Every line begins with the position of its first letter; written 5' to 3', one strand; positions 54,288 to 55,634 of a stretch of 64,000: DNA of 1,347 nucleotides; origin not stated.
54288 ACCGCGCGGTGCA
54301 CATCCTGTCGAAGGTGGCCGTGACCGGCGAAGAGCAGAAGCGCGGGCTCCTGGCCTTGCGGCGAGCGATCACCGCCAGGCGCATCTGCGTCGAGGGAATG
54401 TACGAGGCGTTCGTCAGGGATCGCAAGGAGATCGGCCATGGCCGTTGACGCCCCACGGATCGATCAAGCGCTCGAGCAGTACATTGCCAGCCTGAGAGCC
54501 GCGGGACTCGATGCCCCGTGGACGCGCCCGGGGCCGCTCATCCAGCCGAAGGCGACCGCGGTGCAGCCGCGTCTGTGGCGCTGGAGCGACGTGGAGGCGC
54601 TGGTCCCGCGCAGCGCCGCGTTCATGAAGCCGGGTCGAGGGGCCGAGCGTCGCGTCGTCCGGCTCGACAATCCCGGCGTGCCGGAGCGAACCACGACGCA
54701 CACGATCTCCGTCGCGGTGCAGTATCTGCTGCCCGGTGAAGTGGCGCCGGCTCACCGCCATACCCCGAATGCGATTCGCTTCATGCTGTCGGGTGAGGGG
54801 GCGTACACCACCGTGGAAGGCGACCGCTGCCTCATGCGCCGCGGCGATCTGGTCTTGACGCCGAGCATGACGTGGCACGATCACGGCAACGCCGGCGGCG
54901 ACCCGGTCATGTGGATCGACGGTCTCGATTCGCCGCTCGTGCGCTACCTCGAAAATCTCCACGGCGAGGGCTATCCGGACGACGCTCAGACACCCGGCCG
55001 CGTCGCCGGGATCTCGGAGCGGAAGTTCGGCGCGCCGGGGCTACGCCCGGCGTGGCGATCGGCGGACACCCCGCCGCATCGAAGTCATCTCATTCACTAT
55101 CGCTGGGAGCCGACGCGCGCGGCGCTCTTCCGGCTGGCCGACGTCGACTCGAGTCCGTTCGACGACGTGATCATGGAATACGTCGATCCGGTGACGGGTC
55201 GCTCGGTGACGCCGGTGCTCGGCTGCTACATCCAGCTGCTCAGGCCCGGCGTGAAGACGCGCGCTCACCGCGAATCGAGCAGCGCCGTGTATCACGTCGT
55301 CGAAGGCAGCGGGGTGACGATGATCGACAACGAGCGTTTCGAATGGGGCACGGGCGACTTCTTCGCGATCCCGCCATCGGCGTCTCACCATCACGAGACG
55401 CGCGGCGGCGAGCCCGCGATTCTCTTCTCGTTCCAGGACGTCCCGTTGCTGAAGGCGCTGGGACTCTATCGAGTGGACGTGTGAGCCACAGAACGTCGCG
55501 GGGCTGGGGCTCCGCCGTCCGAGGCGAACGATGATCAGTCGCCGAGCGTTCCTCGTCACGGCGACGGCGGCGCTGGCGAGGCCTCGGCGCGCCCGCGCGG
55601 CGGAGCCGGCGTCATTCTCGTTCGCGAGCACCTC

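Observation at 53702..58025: Heme-oxygenase-like diiron enzyme, gentisate-dioxygenase-like bicupin and NitT-type importer in one operon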

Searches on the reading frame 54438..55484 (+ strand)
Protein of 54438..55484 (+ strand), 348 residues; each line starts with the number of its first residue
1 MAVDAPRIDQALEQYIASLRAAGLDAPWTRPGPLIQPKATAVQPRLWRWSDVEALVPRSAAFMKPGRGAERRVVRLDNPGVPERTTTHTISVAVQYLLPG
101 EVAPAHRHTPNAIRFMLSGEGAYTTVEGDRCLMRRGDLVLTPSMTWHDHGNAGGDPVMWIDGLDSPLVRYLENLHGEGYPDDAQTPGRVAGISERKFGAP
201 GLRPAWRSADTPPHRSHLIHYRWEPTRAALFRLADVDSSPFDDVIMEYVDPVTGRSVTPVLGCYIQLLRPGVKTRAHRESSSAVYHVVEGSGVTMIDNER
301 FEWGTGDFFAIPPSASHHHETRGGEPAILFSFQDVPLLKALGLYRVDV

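Call 3: search_protein_families(library=pfam, proteins=[window:54438-55484:+], max_evalue=0.01)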
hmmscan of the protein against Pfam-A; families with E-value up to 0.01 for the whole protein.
window:54438-55484:+ (348 aa): 9 families
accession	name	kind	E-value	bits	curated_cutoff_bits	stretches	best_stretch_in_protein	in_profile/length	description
PF07883.17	Cupin_2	-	5.1e-30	103.4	27.2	2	95-161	3-68/70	Cupin domain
PF02311.25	AraC_binding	-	3.5e-09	36.9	21.1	1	270-326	12-68/135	AraC-like ligand binding domain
PF12973.13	Cupin_7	-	1.1e-06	28.9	27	1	84-149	30-87/105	ChrR Cupin-like domain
PF02041.22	Auxin_BP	-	2.2e-05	24.7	21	0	263-299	46-82/167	Auxin binding protein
PF00190.28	Cupin_1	-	0.00029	20.9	22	0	88-164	31-114/151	Cupin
PF03079.20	ARD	-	0.00088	20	27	0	106-147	88-133/157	ARD/ARD' family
PF11699.14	CENP-C_C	-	0.0045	17.7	29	1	267-330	19-82/85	Mif2/CENP-C like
PF16867.11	DMSP_lyase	-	0.0045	17.2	27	0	265-326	99-159/162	Dimethlysulfonioproprionate lyase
PF05899.18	Cupin_3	-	0.0053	16.9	23.5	0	115-144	30-59/74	EutQ-like cupin domain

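Call 4: search_protein_families(library=ncbifam, proteins=[window:54438-55484:+], max_evalue=0.01)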
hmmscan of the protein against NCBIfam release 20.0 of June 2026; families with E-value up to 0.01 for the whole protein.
window:54438-55484:+ (348 aa): 3 families
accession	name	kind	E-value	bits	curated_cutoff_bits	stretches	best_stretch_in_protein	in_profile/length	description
NF049978.1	AminoSalDhMabB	equivalog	2.2e-81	274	650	1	22-346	11-333/351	5-aminosalicylate 1,2-dioxygenase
TIGR02272.1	gentisate_1_2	equivalog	1.7e-80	270.5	442.1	1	12-346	3-334/336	gentisate 1,2-dioxygenase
NF049940.1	MandnitrLy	equivalog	4.5e-07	29.7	140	0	87-155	32-100/130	(R)-mandelonitrile lyase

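Call 7: search_solved_structures(query=window:54438-55484:+, max_evalue=0.001, show_alignments=2)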
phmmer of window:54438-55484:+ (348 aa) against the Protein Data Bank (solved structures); distinct sequences matched with E-value up to 0.001: 7.
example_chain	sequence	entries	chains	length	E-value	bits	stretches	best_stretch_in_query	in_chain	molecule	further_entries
2d40_A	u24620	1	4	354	8e-66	225.9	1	13-345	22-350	putative gentisate 1,2-dioxygenase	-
3bu7_A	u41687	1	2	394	1.4e-62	215.2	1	11-344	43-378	Gentisate 1,2-dioxygenase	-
3nst_A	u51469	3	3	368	9.3e-54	186.2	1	19-346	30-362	Gentisate 1,2-dioxygenase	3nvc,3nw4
4fag_A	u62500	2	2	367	1.9e-53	185.2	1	19-346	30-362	Gentisate 1,2-dioxygenase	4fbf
2phd_A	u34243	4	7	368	3.5e-53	184.3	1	19-346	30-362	Gentisate 1,2-dioxygenase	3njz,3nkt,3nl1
4fah_A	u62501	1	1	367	1e-52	182.8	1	19-346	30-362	Gentisate 1,2-dioxygenase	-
8ch4_A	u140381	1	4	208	1.2e-09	41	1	253-339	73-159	5-nitrosalicylic acid 1,2-dioxygenase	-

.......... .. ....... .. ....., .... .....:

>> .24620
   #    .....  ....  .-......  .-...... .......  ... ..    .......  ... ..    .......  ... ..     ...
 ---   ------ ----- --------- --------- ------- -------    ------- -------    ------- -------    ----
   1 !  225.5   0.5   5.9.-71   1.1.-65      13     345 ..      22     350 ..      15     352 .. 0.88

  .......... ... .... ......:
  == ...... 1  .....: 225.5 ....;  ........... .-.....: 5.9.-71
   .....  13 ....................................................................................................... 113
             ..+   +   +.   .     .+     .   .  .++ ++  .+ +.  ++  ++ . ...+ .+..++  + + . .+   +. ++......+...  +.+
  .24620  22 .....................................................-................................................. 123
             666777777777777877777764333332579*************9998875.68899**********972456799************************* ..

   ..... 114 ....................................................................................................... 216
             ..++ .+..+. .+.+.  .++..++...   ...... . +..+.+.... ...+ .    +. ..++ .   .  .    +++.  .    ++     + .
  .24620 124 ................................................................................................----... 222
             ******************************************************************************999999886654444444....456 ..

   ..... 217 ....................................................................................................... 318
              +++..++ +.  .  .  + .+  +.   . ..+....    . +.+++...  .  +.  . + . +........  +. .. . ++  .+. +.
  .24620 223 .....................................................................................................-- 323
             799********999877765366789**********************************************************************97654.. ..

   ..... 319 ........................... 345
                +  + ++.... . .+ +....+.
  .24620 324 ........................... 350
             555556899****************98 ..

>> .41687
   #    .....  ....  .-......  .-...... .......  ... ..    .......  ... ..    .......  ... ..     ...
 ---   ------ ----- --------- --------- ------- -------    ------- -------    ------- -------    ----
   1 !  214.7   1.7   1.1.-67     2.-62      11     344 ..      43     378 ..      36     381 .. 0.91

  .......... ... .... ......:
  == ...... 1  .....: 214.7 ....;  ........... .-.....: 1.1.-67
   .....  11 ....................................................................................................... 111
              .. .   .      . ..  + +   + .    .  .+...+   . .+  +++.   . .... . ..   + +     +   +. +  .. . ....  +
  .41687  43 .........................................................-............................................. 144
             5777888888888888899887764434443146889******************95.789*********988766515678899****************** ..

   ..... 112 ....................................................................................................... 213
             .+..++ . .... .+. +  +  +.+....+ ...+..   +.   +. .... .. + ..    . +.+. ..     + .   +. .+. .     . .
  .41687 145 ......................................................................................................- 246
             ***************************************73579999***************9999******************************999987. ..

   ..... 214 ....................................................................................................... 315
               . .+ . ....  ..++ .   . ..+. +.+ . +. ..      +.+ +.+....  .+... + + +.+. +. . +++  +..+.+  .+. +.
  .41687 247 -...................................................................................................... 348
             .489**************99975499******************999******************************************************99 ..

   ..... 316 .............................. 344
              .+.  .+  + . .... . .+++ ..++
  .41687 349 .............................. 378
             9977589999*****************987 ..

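Call 21: find_homologous_proteins(query=window:54438-55484:+)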
Query window:54438-55484:+ (348 aa): 4085 proteins with E <= 0.001 among 8000 candidates; the best 120 are listed.
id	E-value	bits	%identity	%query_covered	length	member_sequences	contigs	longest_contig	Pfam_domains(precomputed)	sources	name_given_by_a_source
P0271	2.5e-231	785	97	99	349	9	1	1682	PF07883.18,PF12973.14,PF02311.26,PF02041.23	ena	-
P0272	5.9e-214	728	90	100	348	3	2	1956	PF07883.18,PF12973.14,PF02311.26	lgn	-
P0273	1.4e-167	576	73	97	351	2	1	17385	PF07883.18,PF00190.29,PF12973.14,PF02311.26,PF02041.23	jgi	jgi:gentisate 1,2-dioxygenase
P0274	3.0e-164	565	73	97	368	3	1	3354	PF07883.18,PF00190.29,PF12973.14,PF02311.26,PF02041.23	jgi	jgi:gentisate 1,2-dioxygenase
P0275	2.4e-161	555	69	99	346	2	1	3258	PF07883.18,PF00190.29,PF12973.14,PF02311.26,PF02041.23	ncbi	-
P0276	6.7e-161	554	69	100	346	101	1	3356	PF07883.18,PF12973.14,PF02311.26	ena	-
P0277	9.8e-161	553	69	100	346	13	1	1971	PF07883.18,PF12973.14,PF02311.26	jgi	-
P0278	2.0e-160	552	69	99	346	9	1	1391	PF07883.18,PF00190.29,PF12973.14,PF02311.26,PF02041.23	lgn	-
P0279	2.9e-160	551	68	100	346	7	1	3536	PF07883.18,PF12973.14,PF02311.26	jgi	-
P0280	6.7e-160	550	69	100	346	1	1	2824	PF07883.18,PF00190.29,PF12973.14,PF02311.26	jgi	-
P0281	8.6e-160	550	69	100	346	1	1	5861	PF07883.18,PF00190.29,PF12973.14,PF02311.26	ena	-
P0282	8.7e-160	550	69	100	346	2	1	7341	PF07883.18,PF00190.29,PF12973.14,PF02311.26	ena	-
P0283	1.6e-159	549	69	100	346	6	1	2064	PF07883.18,PF00190.29,PF12973.14,PF02311.26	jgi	-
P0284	6.5e-159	547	68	100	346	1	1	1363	PF07883.18,PF00190.29,PF12973.14,PF02311.26,PF02041.23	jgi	-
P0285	8.5e-159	547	70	97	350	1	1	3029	PF07883.18,PF00190.29,PF12973.14,PF02311.26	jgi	jgi:gentisate 1,2-dioxygenase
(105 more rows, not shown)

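Call 24: find_related_loci(query=A3, collection=metagenome_contigs, flank=7000)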
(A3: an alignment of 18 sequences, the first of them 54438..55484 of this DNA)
Query A3 (348 aa) in metagenome_contigs; peptide patterns used: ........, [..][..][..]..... (x = any residue, [..] = any of these).
600 stretches matched a pattern (row limit reached: there are more); 531 encode a relative of the query (tblastn E <= 1e-3); the best 80 are kept; 80 distinct loci.
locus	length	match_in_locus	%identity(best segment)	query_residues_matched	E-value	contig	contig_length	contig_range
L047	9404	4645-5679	69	1-347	2e-161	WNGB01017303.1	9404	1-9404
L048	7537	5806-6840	68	1-347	1e-161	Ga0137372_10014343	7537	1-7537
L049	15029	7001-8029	64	1-345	6e-152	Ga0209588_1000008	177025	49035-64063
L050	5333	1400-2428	63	1-345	9e-154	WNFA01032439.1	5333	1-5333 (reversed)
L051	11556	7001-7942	67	11-348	2e-150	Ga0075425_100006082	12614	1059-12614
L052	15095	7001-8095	64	1-345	6e-147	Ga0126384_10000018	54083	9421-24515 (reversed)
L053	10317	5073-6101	64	1-345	2e-146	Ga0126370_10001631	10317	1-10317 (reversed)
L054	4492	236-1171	66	12-347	2e-148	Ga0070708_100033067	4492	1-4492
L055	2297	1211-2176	63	1-347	9e-153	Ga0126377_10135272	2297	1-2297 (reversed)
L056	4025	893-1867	62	1-344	4e-146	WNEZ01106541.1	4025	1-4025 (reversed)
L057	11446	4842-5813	64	1-348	6e-141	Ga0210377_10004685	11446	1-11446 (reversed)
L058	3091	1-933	65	13-347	7e-146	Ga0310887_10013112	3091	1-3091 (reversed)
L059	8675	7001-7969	64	1-347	2e-139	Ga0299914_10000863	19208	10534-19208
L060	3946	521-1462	64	11-348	7e-143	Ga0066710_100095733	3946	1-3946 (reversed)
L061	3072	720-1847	65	10-348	2e-144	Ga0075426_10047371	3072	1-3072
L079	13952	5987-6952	57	1-347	2e-125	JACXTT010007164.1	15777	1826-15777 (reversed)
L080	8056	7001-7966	56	1-347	5e-125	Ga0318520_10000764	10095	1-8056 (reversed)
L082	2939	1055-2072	65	1-344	3e-124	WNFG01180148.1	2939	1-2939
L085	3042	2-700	65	91-347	2e-106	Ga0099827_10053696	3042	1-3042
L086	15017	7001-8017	49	7-345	4e-98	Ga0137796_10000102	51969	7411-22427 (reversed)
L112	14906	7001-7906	42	40-347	1e-73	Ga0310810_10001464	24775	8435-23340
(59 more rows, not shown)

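Call 31: search_protein_families(library=pfam, proteins=[L053:3634-4818:+, L049:5099-5665:+, L048:2931-4286:+, L048:4323-5663:+, L079:7562-8785:+, L082:140-1036:+, L059:6290-6976:+, L085:1877-2680:+, L052:4086-4853:-, L049:2663-3586:-], max_evalue=0.0001)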
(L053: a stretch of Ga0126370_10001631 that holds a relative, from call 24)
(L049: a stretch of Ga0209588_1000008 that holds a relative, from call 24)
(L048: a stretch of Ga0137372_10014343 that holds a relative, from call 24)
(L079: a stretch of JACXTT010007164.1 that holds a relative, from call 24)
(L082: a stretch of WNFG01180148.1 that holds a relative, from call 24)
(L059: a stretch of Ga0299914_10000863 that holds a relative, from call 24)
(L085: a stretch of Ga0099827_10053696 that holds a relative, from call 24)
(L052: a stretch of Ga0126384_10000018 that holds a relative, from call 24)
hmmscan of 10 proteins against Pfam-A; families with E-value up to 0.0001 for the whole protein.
L053:3634-4818:+ (394 aa): 0 families

L049:5099-5665:+ (188 aa): 1 family
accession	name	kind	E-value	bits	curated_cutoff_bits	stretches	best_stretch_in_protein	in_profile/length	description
PF02441.25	Flavoprotein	-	1.3e-44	152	22.7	1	1-172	1-162/162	Flavoprotein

L048:2931-4286:+ (451 aa): 3 families
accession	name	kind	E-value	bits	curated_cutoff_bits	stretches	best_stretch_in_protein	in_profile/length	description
PF04055.27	Radical_SAM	-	4.6e-08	33.9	29.5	1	100-222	4-126/166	Radical SAM superfamily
PF14520.12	HHH_5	-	1.8e-05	25.5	27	1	359-387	28-56/57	Helix-hairpin-helix domain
PF00633.29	HHH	-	9.6e-05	22.5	24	0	360-383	5-28/30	Helix-hairpin-helix motif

L048:4323-5663:+ (446 aa): 2 families
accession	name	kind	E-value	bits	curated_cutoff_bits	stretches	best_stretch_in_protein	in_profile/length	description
PF00206.25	Lyase_1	-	3.7e-52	178.1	27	1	16-302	6-312/312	Lyase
PF10397.14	ADSL_C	-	1.3e-21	77.1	32.7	1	366-443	1-79/79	Adenylosuccinate lyase C-terminus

L079:7562-8785:+ (407 aa): 1 family
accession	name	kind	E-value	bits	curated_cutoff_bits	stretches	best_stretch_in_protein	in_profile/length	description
PF04909.20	Amidohydro_2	-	1.6e-32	113.8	26.4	1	99-391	14-289/289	Amidohydrolase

L082:140-1036:+ (298 aa): 1 family
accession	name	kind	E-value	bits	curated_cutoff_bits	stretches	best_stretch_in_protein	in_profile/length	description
PF00701.28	DHDPS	-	5.3e-34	117.7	22.1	1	5-242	2-240/289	Dihydrodipicolinate synthetase family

L059:6290-6976:+ (228 aa): 2 families
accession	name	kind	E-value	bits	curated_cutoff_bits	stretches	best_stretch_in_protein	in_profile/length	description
PF12697.13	Abhydrolase_6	-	1.8e-20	75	26.3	1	5-222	2-214/217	Alpha/beta hydrolase family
PF00561.26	Abhydrolase_1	-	5.1e-10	39.9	25.8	1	5-120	4-118/245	alpha/beta hydrolase fold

L085:1877-2680:+ (267 aa): 1 family
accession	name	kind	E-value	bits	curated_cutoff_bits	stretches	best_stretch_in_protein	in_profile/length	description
PF00296.26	Bac_luciferase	-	1.6e-20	74.2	27.9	2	26-102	25-106/314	Luciferase-like monooxygenase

L052:4086-4853:- (255 aa): 11 families
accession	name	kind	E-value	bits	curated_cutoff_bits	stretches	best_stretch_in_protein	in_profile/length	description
PF13847.12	Methyltransf_31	-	5.7e-14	52.5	27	1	98-207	2-113/145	Methyltransferase domain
PF13649.12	Methyltransf_25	-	4.8e-12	46.8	27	1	103-193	1-91/97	Methyltransferase domain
PF08242.18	Methyltransf_12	-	5.7e-10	40.2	30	1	105-197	2-94/98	Methyltransferase domain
PF08241.18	Methyltransf_11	-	6.2e-10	40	21.2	1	105-201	2-93/95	Methyltransferase domain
PF08704.16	GCD14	-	4.4e-07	30.3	26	1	91-159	32-100/247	tRNA methyltransferase complex GCD14 subunit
PF01209.24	Ubie_methyltran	-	4.7e-07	29.8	20.1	1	85-204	35-152/233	ubiE/COQ5 methyltransferase family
PF01728.25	FtsJ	-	4.8e-07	30.3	24.1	1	85-145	6-68/181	FtsJ-like methyltransferase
PF13578.12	Methyltransf_24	-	1.8e-05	26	26.3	1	106-202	3-101/105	Methyltransferase domain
PF01135.25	PCMT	-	3.9e-05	23.9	20.3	1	91-157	65-131/210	Protein-L-isoaspartate(D-aspartate) O-methyltransferase (PCMT)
PF02475.24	TRM5-TYW2_MTfase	-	5.4e-05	23.6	28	1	97-165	34-101/164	TRM5/TYW2 methyltransferase domain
PF02353.26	CMAS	-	5.7e-05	23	27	0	81-157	44-118/273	Mycolic acid cyclopropane synthetase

L049:2663-3586:- (307 aa): 1 family
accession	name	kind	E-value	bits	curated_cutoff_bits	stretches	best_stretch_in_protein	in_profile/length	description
PF00701.28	DHDPS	-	1.7e-73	247.3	22.1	1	10-292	3-285/289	Dihydrodipicolinate synthetase family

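Call 34: search_protein_families(library=pfam, proteins=[L112:3542-4999:-, L086:110-1012:-, L080:3745-5463:+], max_evalue=0.0001)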
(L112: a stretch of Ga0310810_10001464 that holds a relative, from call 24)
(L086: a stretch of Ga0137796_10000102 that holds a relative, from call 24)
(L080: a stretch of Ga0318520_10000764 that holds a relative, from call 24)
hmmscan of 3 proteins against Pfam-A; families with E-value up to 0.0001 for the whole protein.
L112:3542-4999:- (485 aa): 3 families
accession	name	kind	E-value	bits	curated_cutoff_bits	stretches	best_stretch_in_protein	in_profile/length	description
PF01977.22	UbiD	-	3.5e-56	190.1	23.3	1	110-309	3-199/206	3-octaprenyl-4-hydroxybenzoate carboxy-lyase Rift-related domain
PF20696.2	UbiD_C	-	1.5e-27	96.6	24.2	1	331-441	13-120/127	3-octaprenyl-4-hydroxybenzoate carboxy-lyase C-terminal domain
PF20695.2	UbiD_N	-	8.2e-11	42.3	24.3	1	15-91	3-74/78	3-octaprenyl-4-hydroxybenzoate carboxy-lyase N-terminal domain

L086:110-1012:- (300 aa): 5 families
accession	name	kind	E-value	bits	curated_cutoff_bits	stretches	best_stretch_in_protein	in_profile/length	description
PF13561.12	adh_short_C2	-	2.2e-60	204.6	27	1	33-271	6-234/236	Enoyl-(Acyl carrier protein) reductase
PF00106.31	adh_short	-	9.5e-51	172.5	26.6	1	24-208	1-186/195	short chain dehydrogenase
PF23441.1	SDR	-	7.6e-07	29.2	27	1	24-271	8-254/258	SDR-like rossmann domain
PF08659.16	KR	-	7.7e-06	26.4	22.6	1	27-106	4-90/180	KR domain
PF01370.27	Epimerase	-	7.8e-05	22.6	20.9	0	27-112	2-78/240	NAD dependent epimerase/dehydratase family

L080:3745-5463:+ (572 aa): 1 family
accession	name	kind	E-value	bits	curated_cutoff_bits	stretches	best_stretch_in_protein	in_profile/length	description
PF00528.27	BPD_transp_1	-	4.3e-27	95.5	26.4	2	86-280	4-178/184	Binding-protein-dependent transport system inner membrane component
